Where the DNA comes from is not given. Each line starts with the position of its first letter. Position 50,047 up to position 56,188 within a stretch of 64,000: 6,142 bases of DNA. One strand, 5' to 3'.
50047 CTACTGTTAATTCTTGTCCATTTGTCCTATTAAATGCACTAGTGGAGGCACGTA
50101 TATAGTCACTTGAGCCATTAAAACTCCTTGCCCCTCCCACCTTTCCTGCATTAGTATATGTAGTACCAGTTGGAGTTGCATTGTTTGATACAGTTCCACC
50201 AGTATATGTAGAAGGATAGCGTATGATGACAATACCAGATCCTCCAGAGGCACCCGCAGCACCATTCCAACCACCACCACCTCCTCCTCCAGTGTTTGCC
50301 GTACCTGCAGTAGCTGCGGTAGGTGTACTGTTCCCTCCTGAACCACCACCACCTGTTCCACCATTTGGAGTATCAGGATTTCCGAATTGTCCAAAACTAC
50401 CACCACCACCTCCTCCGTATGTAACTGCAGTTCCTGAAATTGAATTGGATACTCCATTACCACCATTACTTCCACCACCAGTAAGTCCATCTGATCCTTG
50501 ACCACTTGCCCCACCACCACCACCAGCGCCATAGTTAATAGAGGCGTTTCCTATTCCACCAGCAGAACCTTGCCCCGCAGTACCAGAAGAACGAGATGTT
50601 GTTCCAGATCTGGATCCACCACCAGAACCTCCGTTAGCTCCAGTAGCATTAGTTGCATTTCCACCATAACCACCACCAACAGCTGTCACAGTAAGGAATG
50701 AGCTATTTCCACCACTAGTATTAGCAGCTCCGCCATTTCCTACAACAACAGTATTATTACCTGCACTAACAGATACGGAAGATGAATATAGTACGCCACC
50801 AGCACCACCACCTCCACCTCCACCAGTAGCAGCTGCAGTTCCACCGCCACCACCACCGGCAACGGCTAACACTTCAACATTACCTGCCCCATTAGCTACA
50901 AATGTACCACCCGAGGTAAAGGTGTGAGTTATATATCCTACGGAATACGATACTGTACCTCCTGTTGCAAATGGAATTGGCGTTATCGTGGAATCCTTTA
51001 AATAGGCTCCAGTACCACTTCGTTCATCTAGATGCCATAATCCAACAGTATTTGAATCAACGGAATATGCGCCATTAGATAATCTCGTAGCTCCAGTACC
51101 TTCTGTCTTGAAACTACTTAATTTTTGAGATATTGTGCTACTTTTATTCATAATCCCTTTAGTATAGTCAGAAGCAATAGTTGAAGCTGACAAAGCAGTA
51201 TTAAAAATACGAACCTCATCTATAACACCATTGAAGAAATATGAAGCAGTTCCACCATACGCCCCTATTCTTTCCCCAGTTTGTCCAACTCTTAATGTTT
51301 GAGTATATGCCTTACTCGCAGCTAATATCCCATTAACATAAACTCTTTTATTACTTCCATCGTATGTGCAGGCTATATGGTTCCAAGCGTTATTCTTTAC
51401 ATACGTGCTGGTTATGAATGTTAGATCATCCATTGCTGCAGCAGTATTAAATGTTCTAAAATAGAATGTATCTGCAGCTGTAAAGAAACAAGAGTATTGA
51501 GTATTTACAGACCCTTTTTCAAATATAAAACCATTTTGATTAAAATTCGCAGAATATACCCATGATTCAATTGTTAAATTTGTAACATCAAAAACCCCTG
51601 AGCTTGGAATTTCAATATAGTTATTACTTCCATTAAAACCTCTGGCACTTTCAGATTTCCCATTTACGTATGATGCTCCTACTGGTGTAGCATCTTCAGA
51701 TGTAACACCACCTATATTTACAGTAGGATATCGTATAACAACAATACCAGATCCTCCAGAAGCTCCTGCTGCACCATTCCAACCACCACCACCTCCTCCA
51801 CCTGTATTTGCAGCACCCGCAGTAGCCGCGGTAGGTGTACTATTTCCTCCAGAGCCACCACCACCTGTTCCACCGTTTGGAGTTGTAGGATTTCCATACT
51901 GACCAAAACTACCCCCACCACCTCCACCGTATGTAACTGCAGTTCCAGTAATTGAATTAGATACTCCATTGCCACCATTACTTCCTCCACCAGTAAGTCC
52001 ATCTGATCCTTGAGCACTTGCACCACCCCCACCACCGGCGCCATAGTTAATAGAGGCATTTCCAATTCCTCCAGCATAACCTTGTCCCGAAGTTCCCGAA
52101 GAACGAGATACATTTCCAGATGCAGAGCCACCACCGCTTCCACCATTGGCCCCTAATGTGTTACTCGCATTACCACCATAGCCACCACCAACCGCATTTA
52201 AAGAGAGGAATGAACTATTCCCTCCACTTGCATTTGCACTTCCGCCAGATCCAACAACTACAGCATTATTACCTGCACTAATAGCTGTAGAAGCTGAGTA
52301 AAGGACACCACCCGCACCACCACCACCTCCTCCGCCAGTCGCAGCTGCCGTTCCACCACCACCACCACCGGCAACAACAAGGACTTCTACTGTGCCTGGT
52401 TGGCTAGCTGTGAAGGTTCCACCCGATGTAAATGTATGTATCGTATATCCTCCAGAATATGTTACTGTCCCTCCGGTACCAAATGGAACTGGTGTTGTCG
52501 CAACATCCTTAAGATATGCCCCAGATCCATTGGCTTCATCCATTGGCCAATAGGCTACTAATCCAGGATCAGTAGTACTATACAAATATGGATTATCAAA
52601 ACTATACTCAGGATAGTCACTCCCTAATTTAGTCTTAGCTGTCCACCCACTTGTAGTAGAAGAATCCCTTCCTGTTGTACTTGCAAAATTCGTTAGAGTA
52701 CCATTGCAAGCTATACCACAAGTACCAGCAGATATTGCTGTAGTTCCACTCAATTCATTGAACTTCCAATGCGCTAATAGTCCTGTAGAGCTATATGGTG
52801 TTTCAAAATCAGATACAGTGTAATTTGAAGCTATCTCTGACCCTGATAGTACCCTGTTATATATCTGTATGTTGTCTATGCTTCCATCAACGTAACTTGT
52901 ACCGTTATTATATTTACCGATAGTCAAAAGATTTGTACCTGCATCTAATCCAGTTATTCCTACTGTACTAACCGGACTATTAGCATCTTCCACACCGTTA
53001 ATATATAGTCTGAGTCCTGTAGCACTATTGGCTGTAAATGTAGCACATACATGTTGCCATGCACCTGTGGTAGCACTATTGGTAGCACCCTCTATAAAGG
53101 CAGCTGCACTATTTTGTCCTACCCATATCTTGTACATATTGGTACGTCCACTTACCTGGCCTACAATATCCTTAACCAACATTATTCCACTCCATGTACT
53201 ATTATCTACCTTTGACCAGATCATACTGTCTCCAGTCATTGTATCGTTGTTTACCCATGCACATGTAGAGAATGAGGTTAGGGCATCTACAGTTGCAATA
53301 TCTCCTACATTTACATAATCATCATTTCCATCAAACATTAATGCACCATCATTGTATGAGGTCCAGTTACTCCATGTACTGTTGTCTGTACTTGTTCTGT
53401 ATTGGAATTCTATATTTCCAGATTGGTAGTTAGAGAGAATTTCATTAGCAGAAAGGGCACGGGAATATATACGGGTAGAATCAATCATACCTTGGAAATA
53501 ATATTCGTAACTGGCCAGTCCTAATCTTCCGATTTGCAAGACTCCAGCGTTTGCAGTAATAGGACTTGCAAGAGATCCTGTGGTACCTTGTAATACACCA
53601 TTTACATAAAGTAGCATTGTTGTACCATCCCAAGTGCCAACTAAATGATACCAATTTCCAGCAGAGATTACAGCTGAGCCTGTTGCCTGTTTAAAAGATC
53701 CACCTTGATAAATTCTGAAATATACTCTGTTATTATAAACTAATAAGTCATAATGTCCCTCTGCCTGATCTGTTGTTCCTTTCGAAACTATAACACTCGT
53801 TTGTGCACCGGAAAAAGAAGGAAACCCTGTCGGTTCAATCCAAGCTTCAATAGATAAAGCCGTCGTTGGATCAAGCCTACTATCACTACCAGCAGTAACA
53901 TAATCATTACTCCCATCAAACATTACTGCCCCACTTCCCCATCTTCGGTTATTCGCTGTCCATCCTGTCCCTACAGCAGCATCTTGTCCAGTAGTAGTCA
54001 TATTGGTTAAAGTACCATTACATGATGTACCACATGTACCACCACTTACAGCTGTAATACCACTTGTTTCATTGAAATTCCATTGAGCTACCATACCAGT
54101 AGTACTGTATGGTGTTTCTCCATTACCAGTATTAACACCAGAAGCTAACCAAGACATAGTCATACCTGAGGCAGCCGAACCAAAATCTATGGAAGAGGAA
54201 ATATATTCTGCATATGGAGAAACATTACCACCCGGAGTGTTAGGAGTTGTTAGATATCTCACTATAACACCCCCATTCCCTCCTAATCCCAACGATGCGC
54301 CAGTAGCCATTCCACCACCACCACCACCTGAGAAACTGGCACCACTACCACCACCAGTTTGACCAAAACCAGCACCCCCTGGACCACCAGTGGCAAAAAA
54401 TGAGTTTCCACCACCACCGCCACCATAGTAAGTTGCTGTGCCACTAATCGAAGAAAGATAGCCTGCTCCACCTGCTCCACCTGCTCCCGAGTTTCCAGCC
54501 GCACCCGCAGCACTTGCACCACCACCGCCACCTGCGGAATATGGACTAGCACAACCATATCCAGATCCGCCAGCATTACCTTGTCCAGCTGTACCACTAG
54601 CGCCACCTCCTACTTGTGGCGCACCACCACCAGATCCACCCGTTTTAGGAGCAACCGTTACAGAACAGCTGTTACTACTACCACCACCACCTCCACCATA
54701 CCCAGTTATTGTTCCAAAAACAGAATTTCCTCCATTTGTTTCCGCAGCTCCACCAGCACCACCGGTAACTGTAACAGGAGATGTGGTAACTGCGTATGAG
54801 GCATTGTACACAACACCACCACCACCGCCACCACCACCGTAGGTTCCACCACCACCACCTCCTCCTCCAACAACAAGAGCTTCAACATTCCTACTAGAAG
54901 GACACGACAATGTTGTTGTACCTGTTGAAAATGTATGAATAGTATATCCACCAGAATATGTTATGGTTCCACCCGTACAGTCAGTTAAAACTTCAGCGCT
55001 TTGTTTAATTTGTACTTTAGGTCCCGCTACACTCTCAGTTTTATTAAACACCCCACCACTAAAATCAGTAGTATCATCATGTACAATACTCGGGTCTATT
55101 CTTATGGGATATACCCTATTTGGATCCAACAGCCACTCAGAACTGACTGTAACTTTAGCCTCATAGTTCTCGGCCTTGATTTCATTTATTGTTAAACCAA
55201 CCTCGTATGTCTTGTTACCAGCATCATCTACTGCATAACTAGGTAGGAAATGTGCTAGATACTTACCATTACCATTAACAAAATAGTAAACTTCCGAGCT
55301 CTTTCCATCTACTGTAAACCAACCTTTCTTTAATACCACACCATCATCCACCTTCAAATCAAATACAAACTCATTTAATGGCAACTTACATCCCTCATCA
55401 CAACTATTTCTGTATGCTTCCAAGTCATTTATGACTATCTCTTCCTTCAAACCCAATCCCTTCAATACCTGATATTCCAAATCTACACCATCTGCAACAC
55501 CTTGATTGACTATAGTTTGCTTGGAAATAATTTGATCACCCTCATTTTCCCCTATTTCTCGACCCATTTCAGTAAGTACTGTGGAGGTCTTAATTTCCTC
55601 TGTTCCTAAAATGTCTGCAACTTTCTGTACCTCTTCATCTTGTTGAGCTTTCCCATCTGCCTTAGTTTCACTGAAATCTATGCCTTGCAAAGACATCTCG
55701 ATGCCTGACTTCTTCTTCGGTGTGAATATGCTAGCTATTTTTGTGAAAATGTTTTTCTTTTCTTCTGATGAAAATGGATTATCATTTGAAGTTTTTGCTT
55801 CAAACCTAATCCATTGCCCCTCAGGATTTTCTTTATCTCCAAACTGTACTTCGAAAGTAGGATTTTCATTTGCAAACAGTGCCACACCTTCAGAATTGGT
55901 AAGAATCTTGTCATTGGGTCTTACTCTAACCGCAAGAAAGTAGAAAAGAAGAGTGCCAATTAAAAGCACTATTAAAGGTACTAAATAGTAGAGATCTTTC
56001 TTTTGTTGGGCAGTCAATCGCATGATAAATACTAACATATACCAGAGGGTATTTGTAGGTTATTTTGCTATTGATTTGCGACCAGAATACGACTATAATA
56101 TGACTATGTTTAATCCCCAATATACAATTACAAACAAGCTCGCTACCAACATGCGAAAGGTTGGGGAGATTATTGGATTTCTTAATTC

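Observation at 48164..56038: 2,624-aa membrane-anchored giant protein built from LamG-like domains alternating with three ~230-aa Gly-rich modules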

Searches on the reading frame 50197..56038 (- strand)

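Call 14: search_solved_structures(query=window:50197-56038:-, max_evalue=0.01)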
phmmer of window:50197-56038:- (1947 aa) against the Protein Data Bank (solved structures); distinct sequences matched with E-value up to 0.01: 13.
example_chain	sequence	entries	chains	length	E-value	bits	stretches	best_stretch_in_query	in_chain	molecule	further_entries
9k6v_A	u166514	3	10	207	6.7e-07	29.8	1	751-839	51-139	Pentraxin-related protein PTX3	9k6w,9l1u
8pvq_A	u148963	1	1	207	6.7e-07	29.8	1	751-839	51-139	Pentraxin-related protein PTX3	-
9k6u_B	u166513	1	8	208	6.8e-07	29.8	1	751-839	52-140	Pentraxin-related protein PTX3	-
9k6n_A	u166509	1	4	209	6.9e-07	29.8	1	751-839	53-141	Pentraxin-related protein PTX3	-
8s50_B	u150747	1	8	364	1.1e-06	29.1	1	745-839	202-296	Pentraxin-related protein PTX3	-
7zl1_B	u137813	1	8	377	1.2e-06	29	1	745-839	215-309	Pentraxin-related protein PTX3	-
4qvs_A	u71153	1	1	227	1.5e-06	28.6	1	899-1070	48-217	S-layer domain-containing protein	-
8a7d_C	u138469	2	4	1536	0.00014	22.1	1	792-877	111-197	Pappalysin-1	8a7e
7y5n_C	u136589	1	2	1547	0.00014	22.1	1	792-877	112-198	Pappalysin-1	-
7ufg_A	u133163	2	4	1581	0.00014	22.1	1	792-877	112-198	Pappalysin-1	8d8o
8hgg_C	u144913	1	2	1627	0.00015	22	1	792-877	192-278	Pappalysin-1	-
7y5q_A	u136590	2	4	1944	0.00017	21.8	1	792-877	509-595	Maltose/maltodextrin-binding periplasmic protein,Pappalysin-1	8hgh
8sl1_A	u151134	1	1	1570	0.0071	16.4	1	724-874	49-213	Pappalysin-2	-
